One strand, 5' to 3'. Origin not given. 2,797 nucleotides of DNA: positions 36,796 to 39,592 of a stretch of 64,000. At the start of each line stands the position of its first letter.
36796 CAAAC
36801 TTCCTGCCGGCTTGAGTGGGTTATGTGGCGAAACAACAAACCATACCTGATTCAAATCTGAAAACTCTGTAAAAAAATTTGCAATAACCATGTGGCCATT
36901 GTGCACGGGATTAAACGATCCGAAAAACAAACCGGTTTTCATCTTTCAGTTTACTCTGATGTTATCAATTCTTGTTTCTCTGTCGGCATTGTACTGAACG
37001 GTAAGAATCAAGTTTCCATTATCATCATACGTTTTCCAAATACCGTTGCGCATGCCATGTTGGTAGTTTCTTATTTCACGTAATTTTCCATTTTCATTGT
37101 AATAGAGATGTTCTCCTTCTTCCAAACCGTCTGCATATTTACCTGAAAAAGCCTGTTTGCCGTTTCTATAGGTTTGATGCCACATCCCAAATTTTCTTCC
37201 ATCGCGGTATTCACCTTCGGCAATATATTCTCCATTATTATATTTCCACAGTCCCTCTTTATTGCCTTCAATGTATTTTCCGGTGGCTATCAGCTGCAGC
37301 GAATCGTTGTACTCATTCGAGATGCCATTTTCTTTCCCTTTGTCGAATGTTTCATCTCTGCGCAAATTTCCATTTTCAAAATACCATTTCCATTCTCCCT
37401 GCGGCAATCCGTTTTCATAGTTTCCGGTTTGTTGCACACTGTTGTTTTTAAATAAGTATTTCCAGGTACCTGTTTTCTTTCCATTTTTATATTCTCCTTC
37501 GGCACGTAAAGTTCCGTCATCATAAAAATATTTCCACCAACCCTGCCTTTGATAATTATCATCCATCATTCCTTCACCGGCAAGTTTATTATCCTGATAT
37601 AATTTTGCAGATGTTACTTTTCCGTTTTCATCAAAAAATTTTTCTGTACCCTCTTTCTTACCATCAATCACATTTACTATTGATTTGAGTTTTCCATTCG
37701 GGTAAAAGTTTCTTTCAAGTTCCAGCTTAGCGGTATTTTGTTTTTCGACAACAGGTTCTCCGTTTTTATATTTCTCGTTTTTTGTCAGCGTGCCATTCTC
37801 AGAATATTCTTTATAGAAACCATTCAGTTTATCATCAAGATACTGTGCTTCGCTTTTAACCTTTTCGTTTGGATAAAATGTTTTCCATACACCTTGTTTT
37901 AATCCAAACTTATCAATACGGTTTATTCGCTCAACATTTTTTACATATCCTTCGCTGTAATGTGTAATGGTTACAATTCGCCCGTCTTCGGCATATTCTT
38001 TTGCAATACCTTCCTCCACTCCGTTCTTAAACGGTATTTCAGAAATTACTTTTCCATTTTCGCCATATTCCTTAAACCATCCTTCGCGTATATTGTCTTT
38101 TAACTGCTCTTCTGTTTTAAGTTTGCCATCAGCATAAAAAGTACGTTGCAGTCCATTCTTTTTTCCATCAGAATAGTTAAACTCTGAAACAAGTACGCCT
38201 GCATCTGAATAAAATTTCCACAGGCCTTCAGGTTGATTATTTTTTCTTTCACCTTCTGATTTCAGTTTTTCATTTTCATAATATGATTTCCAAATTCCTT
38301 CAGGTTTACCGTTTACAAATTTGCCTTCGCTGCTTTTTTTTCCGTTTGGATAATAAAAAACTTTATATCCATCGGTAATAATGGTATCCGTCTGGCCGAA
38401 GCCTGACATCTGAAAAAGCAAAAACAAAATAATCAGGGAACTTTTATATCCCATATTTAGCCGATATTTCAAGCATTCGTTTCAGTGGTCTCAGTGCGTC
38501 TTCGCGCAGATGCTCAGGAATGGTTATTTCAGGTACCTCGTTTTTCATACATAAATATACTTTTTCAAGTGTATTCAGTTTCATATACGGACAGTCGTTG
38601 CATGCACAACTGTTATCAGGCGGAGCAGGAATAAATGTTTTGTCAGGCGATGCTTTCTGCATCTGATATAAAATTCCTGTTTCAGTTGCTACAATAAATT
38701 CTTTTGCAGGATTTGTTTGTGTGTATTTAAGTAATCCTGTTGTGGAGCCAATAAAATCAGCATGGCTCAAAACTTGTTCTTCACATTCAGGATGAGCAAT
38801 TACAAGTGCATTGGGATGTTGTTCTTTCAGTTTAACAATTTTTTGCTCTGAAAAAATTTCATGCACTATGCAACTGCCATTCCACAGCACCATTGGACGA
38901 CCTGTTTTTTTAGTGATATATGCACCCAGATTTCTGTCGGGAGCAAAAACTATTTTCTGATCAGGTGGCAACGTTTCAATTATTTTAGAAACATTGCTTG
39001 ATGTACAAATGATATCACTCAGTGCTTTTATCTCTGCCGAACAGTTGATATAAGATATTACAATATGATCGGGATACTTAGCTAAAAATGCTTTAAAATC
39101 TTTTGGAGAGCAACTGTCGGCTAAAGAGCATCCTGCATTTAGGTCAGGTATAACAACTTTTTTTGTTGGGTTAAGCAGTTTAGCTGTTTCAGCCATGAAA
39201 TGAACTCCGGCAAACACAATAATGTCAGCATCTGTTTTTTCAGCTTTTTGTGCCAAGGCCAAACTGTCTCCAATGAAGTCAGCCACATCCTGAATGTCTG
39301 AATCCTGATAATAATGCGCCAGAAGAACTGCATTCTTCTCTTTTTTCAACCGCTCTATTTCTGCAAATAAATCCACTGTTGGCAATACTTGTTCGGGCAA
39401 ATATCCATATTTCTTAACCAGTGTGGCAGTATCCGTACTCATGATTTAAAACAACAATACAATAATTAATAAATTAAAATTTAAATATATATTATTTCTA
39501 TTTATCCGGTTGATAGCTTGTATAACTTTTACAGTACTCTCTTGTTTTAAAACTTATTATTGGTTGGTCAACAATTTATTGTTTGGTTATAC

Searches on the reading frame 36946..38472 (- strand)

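Call 89: search_protein_families(library=pfam, proteins=[window:36946-38472:-], max_evalue=0.001)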
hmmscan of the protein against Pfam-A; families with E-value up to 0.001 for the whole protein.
window:36946-38472:- (508 aa): 1 family
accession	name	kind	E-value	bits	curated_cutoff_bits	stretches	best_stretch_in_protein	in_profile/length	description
PF07661.19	MORN_2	-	3.3e-53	171.8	29.6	2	58-78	2-22/22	MORN repeat variant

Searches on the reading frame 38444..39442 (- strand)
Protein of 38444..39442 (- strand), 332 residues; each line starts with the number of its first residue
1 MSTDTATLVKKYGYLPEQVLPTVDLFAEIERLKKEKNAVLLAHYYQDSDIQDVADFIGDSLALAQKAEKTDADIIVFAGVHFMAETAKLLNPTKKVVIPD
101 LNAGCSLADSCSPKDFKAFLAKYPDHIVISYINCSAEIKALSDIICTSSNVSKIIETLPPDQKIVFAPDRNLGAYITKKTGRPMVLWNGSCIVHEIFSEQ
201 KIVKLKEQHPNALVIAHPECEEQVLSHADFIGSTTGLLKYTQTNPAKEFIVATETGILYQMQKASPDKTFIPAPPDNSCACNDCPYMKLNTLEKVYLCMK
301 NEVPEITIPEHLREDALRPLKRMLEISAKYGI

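Call 89: search_protein_families(library=pfam, proteins=[window:38444-39442:-], max_evalue=0.001)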
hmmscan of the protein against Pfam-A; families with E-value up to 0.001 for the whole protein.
window:38444-39442:- (332 aa): 1 family
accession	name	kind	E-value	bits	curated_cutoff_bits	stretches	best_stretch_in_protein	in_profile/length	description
PF02445.21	NadA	-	2.8e-126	421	27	1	28-325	2-295/295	Quinolinate synthetase A protein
